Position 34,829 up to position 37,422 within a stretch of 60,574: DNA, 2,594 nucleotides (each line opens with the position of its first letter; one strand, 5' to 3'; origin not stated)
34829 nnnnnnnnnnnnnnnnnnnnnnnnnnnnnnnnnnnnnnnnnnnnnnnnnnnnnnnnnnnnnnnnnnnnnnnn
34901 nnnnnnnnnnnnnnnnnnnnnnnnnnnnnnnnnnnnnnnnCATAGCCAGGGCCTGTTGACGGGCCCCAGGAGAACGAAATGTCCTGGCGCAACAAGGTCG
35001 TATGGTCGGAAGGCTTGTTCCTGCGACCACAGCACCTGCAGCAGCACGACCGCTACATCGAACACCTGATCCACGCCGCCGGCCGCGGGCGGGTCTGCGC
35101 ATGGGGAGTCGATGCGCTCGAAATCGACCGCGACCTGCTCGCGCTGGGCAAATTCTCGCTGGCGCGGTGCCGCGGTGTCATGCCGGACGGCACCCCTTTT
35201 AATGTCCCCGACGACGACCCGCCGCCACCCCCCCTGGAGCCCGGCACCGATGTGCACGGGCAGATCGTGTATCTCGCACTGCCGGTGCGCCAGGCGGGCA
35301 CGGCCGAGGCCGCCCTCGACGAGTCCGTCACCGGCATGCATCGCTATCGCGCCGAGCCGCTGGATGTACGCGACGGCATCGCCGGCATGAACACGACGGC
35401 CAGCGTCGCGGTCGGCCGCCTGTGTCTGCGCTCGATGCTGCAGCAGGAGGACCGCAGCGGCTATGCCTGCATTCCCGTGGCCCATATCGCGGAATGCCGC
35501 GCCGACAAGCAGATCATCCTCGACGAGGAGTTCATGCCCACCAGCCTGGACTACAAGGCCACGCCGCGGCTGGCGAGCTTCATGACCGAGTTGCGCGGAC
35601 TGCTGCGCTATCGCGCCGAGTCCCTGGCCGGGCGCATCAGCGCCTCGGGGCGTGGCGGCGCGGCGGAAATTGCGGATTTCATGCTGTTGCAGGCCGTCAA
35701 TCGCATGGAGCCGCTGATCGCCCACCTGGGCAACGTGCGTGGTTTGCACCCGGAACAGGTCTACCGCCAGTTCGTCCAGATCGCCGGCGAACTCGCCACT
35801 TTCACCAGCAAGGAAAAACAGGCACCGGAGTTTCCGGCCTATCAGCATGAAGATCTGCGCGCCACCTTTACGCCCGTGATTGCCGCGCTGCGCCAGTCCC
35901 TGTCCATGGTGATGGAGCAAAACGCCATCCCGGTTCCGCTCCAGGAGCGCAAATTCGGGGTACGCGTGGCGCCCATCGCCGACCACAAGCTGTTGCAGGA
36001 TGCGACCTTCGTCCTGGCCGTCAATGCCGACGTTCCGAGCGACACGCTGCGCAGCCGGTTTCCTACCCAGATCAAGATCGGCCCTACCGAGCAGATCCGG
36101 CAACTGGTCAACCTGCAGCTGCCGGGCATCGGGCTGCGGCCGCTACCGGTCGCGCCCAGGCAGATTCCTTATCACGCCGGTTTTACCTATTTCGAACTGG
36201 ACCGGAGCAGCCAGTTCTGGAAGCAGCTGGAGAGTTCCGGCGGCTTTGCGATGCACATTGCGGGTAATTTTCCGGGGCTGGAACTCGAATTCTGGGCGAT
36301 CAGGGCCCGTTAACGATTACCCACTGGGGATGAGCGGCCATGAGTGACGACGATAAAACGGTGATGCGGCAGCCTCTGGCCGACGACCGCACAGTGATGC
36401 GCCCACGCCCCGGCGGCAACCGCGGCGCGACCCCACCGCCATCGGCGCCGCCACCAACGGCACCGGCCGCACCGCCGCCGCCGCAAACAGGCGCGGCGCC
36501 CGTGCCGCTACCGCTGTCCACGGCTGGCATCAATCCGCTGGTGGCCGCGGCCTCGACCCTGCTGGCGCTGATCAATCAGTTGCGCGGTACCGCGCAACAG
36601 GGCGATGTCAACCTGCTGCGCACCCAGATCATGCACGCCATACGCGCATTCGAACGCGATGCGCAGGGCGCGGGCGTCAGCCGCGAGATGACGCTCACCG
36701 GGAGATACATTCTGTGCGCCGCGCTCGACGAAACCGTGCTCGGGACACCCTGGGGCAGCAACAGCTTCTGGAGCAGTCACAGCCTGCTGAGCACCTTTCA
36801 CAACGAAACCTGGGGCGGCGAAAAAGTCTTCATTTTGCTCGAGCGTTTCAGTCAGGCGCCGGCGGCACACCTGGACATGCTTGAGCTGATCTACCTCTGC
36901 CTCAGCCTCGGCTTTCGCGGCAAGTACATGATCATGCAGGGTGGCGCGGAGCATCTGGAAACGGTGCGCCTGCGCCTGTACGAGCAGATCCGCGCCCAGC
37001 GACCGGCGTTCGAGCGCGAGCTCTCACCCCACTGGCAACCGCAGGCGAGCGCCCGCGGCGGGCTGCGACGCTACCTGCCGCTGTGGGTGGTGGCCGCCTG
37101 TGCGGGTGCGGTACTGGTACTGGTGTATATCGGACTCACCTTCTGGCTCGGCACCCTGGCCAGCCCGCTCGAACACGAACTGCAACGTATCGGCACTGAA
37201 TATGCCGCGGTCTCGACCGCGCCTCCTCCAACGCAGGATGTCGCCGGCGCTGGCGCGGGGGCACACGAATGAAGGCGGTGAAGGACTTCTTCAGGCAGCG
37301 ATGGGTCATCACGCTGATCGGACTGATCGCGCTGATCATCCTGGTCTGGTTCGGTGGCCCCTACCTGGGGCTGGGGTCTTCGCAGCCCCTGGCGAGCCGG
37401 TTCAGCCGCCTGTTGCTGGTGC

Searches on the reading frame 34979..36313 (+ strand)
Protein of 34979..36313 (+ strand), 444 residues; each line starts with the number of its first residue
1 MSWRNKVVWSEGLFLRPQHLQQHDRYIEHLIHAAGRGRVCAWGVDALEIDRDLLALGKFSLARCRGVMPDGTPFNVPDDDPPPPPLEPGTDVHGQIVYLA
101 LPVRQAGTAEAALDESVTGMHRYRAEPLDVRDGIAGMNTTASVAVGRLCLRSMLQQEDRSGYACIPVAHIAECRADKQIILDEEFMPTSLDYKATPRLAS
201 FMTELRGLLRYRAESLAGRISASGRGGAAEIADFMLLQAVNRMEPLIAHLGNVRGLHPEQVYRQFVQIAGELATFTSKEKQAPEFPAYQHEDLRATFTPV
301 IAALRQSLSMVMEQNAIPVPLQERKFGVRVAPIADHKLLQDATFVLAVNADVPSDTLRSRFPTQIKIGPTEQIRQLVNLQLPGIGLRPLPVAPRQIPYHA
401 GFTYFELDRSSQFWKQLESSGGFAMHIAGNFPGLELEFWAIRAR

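Call 5: search_protein_families(library=pfam, proteins=[window:34979-36313:+])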
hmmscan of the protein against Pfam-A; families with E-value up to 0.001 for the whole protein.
window:34979-36313:+ (444 aa): 1 family
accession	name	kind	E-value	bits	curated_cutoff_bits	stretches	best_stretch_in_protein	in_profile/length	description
PF05936.17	T6SS_VasE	-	4.6e-162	540.1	23.4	1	19-441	1-429/429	Bacterial Type VI secretion, VC_A0110, EvfL, ImpJ, VasE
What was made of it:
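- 34287..40736 (+): tssJ (34287-34940), tssK (34979-36313), tssL (36340-37272) and tssM (37269-40736): T6SS membrane complex and baseplate link. Pfam call 5.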

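Call 34: list_cluster_members(proteins=[window:34979-36313:+, window:41456-42205:+, window:58232-58519:-, window:53547-58049:-, window:15622-17133:+, window:27854-29092:+, window:42350-42988:+])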
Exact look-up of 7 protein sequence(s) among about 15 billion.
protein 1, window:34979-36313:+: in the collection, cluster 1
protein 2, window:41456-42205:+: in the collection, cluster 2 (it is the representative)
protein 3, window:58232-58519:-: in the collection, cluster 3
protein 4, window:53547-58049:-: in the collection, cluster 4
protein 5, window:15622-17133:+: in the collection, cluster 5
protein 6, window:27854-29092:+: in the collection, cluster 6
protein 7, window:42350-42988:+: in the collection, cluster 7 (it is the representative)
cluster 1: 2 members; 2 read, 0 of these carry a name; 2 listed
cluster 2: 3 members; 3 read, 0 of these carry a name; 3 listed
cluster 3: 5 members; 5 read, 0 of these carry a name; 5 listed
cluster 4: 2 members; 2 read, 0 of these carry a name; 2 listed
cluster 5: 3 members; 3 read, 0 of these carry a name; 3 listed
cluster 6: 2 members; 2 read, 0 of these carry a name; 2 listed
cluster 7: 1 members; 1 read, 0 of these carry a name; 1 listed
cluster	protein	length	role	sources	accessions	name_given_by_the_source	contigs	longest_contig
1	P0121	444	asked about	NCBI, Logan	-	-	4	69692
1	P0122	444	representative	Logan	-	-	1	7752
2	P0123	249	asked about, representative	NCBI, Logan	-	-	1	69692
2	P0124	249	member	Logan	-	-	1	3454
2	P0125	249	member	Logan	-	-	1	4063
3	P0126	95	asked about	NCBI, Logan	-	-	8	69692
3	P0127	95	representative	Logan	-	-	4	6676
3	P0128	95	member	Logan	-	-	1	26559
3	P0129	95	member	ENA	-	-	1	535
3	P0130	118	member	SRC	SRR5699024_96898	-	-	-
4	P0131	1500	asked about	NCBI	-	-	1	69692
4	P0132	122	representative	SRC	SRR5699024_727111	-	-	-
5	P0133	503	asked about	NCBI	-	-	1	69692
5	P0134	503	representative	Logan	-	-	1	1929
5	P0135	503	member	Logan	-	-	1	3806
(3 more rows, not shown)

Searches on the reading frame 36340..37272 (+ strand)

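Call 5: search_protein_families(library=pfam, proteins=[window:36340-37272:+])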
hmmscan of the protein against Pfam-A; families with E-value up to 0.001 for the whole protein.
window:36340-37272:+ (310 aa): 1 family
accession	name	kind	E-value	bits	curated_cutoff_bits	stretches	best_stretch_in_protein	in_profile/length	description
PF09850.14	DotU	-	7.7e-74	248.2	27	1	66-269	1-205/205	Type VI secretion system protein DotU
